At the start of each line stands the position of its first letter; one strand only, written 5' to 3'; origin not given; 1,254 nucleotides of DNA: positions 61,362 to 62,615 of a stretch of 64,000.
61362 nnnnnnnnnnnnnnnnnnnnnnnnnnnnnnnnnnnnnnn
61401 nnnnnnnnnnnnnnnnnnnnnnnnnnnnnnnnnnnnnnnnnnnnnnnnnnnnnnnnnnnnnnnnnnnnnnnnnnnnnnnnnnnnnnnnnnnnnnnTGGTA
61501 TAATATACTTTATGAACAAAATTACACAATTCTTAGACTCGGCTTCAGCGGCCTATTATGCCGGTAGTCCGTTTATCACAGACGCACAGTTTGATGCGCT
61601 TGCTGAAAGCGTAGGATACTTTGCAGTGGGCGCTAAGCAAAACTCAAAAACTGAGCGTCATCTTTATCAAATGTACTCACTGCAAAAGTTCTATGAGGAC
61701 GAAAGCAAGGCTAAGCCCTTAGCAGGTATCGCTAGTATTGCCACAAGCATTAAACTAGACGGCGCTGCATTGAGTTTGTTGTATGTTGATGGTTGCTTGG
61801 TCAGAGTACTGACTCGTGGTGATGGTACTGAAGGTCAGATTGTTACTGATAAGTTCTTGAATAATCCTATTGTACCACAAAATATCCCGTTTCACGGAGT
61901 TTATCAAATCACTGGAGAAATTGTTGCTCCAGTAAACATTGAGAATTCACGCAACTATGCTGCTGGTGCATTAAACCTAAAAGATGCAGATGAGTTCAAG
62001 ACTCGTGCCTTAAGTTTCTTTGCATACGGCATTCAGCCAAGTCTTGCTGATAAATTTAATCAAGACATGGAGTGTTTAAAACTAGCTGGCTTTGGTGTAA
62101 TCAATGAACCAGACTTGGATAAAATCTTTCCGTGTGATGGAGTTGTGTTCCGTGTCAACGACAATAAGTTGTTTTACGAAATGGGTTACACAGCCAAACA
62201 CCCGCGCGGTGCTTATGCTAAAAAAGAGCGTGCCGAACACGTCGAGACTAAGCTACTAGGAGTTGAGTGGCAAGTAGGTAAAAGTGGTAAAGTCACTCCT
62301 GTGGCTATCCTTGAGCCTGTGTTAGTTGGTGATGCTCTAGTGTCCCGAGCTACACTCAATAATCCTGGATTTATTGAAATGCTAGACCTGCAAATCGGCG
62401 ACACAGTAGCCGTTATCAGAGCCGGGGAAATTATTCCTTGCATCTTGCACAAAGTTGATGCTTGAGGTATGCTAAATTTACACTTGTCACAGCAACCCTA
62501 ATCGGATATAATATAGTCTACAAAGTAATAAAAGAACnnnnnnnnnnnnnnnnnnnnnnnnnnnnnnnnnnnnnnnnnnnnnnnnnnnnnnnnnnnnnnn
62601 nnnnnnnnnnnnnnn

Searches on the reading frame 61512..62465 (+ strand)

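Call 48: search_protein_families(library=pfam, proteins=[window:61512-62465:+], max_evalue=0.001)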
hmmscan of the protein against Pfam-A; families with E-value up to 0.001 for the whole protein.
window:61512-62465:+ (317 aa): 2 families
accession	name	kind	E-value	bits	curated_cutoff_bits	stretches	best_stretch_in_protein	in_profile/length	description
PF01653.23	DNA_ligase_aden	-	8.7e-27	94.7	27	2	48-199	7-191/253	NAD-dependent DNA ligase adenylation domain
PF03120.22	DNA_ligase_OB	-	2.4e-26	91.8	32.9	1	245-315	1-71/79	NAD-dependent DNA ligase OB-fold domain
